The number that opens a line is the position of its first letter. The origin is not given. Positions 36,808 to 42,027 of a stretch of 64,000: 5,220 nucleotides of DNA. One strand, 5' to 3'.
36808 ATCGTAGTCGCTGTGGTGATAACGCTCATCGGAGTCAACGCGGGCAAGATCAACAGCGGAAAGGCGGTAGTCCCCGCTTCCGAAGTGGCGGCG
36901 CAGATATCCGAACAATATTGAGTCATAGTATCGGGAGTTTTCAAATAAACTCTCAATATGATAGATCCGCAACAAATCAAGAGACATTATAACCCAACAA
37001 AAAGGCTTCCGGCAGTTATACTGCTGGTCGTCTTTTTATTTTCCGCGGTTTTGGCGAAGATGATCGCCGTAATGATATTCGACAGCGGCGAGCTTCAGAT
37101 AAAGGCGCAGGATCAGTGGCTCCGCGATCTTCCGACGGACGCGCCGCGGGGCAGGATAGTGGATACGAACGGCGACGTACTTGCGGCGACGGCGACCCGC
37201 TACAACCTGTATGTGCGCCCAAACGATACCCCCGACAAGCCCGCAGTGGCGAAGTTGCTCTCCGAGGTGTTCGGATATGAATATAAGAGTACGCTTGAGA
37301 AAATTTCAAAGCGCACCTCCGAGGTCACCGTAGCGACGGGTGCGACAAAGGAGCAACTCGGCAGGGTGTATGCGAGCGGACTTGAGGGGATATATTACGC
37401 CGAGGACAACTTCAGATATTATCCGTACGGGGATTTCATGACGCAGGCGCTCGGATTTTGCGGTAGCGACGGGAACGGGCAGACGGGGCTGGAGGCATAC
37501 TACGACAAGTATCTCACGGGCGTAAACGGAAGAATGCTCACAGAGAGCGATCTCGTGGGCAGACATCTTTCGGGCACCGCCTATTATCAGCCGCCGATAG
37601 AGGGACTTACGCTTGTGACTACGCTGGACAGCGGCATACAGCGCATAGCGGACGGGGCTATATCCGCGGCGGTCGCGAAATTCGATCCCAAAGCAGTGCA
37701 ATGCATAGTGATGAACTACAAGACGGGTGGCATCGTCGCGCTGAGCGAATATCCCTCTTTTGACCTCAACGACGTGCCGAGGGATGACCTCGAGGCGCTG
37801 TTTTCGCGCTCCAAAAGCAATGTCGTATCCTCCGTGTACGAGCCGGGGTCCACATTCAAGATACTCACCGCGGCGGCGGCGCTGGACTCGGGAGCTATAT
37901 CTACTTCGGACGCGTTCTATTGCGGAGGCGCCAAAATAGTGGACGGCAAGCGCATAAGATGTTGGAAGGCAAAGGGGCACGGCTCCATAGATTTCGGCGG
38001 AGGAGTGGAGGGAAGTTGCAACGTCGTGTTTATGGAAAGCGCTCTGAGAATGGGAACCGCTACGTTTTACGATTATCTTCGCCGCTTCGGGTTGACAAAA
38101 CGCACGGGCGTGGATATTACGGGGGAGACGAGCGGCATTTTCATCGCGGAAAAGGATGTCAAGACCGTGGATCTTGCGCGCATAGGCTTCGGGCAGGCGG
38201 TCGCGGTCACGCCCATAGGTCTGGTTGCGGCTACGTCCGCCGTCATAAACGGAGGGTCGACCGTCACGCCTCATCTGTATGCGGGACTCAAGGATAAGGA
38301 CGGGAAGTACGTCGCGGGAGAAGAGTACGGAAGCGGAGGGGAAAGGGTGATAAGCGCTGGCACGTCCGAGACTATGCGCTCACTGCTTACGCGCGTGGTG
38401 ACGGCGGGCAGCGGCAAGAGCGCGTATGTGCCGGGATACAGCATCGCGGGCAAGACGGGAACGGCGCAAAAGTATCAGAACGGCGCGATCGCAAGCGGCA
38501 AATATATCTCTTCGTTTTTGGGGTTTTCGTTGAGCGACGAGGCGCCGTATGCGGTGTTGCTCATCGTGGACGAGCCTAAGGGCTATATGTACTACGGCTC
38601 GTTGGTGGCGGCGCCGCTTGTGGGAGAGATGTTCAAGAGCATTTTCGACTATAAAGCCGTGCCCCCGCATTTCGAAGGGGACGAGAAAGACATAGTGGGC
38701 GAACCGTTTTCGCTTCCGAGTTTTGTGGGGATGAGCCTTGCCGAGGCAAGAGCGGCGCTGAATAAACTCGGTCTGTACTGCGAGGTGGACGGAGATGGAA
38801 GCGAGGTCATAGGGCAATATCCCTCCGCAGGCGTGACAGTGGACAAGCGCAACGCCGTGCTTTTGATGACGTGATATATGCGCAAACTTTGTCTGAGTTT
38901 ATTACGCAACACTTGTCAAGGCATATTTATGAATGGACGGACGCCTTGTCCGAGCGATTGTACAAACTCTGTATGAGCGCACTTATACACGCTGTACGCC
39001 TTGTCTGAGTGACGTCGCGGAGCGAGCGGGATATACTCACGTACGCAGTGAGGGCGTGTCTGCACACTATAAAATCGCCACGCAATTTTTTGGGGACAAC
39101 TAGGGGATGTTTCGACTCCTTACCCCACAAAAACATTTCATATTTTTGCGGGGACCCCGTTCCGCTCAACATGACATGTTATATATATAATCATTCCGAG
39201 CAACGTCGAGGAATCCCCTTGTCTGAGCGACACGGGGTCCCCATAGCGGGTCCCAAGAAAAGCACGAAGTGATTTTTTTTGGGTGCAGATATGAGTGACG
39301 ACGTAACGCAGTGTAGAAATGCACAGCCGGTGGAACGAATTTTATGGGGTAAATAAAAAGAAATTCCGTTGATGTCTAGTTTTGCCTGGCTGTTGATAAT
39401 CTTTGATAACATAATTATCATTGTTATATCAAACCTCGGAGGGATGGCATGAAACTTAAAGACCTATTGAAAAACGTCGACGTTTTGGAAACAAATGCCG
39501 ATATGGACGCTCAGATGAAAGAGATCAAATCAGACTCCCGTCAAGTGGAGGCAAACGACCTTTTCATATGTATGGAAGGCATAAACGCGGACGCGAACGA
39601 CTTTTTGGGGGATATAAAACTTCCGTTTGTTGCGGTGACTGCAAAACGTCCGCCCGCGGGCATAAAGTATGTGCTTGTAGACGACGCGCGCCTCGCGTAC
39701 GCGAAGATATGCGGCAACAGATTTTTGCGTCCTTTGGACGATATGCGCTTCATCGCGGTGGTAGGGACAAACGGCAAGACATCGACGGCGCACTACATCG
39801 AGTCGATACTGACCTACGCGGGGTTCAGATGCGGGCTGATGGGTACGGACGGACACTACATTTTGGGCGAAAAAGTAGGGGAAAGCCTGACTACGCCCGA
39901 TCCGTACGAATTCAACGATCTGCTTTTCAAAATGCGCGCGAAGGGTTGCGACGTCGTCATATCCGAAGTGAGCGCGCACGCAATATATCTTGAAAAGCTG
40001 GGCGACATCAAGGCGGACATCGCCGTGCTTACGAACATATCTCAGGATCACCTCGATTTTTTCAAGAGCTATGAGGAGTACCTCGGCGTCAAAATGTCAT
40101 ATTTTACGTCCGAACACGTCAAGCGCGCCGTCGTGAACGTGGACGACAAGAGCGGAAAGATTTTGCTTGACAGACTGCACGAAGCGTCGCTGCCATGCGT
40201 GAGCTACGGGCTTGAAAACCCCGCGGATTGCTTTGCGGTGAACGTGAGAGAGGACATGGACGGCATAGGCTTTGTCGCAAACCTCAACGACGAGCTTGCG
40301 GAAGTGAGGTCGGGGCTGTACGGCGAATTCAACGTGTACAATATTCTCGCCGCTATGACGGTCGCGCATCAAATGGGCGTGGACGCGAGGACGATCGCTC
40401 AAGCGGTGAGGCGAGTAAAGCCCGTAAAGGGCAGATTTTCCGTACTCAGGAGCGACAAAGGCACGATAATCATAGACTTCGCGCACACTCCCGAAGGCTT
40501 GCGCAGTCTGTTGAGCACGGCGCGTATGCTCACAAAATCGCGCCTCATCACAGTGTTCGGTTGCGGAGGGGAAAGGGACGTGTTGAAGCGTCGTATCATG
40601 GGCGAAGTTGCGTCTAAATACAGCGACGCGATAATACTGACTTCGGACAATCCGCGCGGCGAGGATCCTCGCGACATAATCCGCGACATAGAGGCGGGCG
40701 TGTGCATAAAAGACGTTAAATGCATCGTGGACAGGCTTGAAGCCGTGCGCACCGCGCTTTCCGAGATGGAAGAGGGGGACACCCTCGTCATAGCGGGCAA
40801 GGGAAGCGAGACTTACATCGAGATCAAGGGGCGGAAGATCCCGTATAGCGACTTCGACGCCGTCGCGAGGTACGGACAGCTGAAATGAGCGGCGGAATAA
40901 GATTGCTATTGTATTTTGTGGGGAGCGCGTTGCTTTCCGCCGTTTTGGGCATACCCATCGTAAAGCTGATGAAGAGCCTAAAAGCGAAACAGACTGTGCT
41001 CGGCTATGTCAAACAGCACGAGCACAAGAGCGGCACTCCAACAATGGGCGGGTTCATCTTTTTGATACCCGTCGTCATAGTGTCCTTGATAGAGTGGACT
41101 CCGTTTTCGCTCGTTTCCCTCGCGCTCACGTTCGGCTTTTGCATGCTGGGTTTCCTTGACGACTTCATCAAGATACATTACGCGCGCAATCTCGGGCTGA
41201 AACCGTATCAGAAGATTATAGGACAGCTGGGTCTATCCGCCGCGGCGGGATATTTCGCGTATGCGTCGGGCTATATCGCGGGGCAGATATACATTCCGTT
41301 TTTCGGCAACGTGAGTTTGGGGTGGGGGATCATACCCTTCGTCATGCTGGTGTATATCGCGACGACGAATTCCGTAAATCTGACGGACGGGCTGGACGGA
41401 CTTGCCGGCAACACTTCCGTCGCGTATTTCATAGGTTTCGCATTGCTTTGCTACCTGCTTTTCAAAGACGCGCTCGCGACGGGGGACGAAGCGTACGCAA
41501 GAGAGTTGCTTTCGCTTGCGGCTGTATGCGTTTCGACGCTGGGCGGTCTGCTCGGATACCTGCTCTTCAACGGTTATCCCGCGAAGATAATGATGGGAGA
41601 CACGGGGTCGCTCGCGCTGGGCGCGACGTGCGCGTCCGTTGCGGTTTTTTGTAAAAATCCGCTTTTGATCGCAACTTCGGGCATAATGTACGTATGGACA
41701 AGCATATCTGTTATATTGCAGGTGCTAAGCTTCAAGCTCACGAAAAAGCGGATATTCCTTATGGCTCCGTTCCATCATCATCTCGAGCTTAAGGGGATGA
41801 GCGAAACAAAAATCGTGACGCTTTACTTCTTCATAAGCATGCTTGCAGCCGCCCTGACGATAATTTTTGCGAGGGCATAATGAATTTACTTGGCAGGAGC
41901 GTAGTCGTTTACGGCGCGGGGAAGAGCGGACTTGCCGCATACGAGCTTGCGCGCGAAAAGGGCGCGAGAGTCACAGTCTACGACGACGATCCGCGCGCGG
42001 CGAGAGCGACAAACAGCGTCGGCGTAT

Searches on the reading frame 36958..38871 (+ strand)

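Call 59: search_protein_families(library=pfam, proteins=[window:36958-38871:+], max_evalue=0.00001)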
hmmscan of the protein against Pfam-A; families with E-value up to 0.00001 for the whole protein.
window:36958-38871:+ (638 aa): 3 families
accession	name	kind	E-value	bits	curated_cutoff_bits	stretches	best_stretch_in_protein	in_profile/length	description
PF00905.27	Transpeptidase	-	7.9e-64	216.1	22.1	1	249-558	3-297/299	Penicillin binding protein transpeptidase domain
PF03717.20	PBP_dimer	-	3.4e-21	76.9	24.4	1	60-205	2-177/180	Penicillin-binding Protein dimerisation domain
PF03793.24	PASTA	-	2.6e-10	40.5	23.2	1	586-636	3-60/64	PASTA domain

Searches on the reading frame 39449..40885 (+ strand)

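Call 59: search_protein_families(library=pfam, proteins=[window:39449-40885:+], max_evalue=0.00001)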
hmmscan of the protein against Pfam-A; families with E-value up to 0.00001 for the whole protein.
window:39449-40885:+ (479 aa): 2 families
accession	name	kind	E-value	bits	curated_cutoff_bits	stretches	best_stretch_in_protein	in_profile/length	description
PF08245.18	Mur_ligase_M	-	3.1e-48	164.8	24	1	104-306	1-200/200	Mur ligase middle domain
PF02875.26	Mur_ligase_C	-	1.4e-31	110.4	28.4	1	328-452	1-127/127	Mur ligase, glutamate ligase domain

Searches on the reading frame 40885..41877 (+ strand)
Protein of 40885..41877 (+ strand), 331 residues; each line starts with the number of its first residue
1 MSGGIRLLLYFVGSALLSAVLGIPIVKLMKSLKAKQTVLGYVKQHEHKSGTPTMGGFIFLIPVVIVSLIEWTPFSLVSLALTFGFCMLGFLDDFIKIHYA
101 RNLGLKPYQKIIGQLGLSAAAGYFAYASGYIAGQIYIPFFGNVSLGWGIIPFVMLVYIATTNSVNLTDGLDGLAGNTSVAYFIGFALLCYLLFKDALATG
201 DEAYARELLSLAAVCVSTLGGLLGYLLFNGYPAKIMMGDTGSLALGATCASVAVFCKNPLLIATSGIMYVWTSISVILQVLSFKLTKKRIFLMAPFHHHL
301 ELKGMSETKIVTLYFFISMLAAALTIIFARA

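Call 59: search_protein_families(library=pfam, proteins=[window:40885-41877:+], max_evalue=0.00001)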
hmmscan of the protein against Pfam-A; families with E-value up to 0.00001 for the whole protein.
window:40885-41877:+ (331 aa): 1 family
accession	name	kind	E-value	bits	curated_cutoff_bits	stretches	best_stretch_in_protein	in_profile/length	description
PF00953.26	Glycos_transf_4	-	6e-29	101.5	27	1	77-255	3-158/160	Glycosyl transferase family 4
